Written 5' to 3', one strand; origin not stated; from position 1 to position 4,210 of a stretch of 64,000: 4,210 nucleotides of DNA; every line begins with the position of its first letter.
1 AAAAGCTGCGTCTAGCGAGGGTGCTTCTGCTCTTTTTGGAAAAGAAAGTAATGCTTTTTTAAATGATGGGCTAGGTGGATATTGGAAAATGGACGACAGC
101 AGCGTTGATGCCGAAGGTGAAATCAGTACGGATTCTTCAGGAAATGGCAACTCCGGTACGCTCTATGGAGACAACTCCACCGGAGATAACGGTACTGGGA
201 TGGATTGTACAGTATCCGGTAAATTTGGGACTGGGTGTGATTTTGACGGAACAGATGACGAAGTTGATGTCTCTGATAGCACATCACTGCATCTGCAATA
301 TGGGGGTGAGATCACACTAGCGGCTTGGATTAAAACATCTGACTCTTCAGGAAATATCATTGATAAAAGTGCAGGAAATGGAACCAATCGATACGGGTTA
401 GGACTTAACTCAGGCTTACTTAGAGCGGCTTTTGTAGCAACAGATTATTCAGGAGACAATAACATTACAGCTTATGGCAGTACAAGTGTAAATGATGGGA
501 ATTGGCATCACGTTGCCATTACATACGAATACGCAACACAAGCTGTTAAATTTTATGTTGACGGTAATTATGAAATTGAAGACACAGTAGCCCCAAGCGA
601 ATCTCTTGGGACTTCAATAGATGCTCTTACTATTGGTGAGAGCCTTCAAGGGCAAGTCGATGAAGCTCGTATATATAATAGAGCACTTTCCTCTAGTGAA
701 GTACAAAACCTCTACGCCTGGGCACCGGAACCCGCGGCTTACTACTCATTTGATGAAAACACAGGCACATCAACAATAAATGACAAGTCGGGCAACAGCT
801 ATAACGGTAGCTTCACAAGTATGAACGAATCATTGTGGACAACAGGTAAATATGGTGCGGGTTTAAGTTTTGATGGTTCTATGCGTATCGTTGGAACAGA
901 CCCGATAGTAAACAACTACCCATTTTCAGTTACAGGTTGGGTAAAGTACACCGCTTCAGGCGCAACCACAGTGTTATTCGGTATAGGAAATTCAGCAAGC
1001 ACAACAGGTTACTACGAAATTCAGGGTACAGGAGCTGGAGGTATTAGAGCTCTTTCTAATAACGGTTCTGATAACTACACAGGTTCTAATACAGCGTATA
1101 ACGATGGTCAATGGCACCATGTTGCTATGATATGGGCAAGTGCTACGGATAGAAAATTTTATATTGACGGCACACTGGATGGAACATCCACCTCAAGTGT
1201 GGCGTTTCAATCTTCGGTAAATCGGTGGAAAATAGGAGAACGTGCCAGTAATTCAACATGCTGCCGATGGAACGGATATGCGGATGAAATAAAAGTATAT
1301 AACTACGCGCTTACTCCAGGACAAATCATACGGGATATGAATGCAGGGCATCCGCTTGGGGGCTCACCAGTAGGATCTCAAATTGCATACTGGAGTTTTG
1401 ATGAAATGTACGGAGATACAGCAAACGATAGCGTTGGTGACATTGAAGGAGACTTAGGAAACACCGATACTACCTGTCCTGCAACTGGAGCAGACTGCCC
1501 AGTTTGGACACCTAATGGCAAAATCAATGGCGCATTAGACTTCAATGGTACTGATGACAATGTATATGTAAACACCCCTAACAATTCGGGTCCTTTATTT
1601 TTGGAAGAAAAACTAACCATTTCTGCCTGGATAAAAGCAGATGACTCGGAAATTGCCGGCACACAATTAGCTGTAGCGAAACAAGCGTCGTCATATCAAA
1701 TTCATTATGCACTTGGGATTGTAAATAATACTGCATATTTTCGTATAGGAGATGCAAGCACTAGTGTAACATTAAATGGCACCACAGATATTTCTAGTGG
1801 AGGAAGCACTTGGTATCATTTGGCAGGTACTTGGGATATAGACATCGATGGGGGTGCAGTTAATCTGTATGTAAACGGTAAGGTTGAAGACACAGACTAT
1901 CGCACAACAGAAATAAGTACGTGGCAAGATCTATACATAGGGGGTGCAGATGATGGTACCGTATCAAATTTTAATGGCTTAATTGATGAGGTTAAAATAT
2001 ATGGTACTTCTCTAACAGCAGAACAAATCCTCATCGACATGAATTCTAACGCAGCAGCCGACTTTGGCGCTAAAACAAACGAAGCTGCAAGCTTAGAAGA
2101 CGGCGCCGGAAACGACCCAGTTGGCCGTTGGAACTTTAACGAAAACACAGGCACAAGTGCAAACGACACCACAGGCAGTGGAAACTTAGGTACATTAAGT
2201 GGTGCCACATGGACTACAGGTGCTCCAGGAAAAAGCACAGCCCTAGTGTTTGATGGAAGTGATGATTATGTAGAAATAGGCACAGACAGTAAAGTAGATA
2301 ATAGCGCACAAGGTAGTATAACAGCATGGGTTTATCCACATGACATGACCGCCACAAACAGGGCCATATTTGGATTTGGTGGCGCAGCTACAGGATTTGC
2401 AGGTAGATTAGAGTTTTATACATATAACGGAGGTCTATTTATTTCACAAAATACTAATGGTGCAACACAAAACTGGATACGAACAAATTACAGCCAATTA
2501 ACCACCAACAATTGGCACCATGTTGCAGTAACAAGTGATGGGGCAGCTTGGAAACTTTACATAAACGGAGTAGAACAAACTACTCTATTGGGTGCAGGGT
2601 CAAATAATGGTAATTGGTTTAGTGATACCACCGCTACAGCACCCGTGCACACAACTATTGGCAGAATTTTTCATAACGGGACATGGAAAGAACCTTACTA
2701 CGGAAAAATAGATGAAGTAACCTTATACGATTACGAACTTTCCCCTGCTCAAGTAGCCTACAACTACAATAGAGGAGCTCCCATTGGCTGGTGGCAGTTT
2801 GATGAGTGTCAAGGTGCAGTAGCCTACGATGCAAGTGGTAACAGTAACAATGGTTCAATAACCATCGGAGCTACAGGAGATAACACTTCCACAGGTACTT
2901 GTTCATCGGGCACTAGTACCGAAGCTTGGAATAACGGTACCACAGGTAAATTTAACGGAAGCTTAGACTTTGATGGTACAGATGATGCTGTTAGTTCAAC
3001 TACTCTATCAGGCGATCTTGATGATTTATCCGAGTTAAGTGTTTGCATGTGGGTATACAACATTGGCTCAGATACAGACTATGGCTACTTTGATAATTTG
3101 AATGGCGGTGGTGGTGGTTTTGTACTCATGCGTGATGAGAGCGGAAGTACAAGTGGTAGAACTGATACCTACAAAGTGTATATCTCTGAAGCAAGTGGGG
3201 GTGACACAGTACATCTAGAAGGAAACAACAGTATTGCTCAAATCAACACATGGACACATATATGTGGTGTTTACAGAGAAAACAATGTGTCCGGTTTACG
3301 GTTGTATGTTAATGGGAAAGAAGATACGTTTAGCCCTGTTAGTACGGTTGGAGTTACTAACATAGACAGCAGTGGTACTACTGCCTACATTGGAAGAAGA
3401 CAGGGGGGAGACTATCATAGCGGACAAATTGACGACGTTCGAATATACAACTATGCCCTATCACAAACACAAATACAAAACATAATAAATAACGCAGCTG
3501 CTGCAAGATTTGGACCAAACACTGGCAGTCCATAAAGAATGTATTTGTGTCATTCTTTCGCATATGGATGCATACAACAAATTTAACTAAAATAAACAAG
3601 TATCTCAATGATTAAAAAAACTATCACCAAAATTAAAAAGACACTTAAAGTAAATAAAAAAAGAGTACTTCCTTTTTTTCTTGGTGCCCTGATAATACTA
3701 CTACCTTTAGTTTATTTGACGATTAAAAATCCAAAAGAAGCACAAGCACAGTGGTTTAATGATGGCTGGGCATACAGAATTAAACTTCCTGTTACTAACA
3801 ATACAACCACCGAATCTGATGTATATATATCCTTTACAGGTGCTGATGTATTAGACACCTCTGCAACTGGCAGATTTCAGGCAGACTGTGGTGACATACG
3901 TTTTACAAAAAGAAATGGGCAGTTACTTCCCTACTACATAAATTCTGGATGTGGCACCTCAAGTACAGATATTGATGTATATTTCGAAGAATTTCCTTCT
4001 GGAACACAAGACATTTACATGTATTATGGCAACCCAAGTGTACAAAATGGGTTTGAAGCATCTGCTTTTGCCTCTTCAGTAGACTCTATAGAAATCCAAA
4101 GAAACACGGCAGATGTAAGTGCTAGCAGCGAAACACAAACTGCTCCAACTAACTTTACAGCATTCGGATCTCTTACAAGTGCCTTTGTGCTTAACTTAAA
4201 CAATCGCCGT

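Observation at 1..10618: Tandem giant DUF2341/LamG-repeat surface proteins built from shuffled modules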

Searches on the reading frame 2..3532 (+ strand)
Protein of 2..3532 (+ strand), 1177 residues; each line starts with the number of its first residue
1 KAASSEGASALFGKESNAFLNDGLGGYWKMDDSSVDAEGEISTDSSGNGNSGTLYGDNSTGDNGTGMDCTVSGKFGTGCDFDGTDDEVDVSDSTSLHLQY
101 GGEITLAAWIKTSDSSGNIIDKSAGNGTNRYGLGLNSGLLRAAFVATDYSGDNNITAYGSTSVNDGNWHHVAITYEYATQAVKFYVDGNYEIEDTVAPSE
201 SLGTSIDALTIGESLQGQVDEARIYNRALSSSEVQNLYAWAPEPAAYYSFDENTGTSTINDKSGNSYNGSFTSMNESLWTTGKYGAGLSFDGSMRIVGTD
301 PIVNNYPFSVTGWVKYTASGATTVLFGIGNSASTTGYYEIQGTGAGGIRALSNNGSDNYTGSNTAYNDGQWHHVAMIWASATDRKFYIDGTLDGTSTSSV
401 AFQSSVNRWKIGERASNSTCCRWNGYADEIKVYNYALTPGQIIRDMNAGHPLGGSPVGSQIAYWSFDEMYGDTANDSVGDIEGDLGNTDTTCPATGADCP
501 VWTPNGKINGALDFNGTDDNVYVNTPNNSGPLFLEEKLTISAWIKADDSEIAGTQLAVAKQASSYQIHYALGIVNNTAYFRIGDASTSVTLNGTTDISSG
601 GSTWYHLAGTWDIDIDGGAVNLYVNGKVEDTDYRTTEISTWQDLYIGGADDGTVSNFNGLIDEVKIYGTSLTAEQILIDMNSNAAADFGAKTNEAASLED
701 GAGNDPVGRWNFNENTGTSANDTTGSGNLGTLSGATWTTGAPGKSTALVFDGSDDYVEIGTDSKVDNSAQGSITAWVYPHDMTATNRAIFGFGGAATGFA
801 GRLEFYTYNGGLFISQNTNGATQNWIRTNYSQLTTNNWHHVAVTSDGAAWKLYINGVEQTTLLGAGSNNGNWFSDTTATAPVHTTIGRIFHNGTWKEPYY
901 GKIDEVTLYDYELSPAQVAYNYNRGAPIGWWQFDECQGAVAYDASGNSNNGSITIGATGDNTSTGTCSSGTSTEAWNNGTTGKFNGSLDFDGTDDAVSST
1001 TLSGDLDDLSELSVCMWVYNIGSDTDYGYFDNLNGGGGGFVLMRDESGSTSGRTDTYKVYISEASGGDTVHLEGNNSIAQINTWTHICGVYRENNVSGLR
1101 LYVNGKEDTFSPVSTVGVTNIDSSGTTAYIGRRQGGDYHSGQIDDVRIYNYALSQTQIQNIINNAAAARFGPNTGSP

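Call 5: search_protein_families(library=pfam, proteins=[window:2-3532:+], max_evalue=0.01)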
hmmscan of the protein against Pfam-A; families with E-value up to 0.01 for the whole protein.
window:2-3532:+ (1177 aa): 6 families
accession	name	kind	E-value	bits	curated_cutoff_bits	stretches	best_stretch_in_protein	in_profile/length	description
PF13385.13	Laminin_G_3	-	2.1e-110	366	27.6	5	520-676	4-150/151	Concanavalin A-like lectin/glucanases superfamily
PF02210.31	Laminin_G_2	-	5.4e-19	69.4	22.9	1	111-214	2-99/126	Laminin G domain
PF02973.23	Sialidase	-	8.4e-13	48.7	26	0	1093-1161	113-184/189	Sialidase, N-terminal domain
PF07953.20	Toxin_R_bind_N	-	2.2e-10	41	23.8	0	509-632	27-151/191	Clostridium neurotoxin, N-terminal receptor binding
PF00054.30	Laminin_G_1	-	4.4e-07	30.6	24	0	110-191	1-76/131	Laminin G domain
PF00354.24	Pentaxin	-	8.1e-07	29.4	25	0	1079-1166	80-171/194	Pentaxin family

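Call 17: search_protein_families(library=ncbifam, proteins=[window:2-3532:+], max_evalue=0.1)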
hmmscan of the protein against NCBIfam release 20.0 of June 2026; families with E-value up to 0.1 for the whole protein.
window:2-3532:+ (1177 aa): 1 family
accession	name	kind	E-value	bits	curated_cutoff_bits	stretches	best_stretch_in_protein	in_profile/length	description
NF052521.1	TafC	equivalog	4.4e-46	157.7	410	5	41-239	161-361/373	TafC family fimbrial protein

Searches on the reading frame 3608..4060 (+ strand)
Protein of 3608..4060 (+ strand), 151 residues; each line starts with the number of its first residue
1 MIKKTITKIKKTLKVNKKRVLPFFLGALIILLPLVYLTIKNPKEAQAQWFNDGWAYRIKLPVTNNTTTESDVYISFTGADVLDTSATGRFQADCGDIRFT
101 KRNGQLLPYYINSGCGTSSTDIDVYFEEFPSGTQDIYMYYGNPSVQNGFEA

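Call 93: search_solved_structures(query=window:3608-4060:+, max_evalue=1)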
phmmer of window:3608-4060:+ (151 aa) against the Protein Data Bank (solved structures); distinct sequences matched with E-value up to 1: 4.
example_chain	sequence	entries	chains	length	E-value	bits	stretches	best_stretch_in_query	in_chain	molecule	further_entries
2cpe_A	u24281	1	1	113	0.11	15.4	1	70-139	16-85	RNA-binding protein EWS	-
3mln_A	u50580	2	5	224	0.43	13.5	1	39-76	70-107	Transcription factor COE1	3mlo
3lyr_A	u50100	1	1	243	0.49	13.3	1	39-76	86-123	Transcription factor COE1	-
3mlp_A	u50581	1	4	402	0.87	12.4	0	39-76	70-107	Transcription factor COE1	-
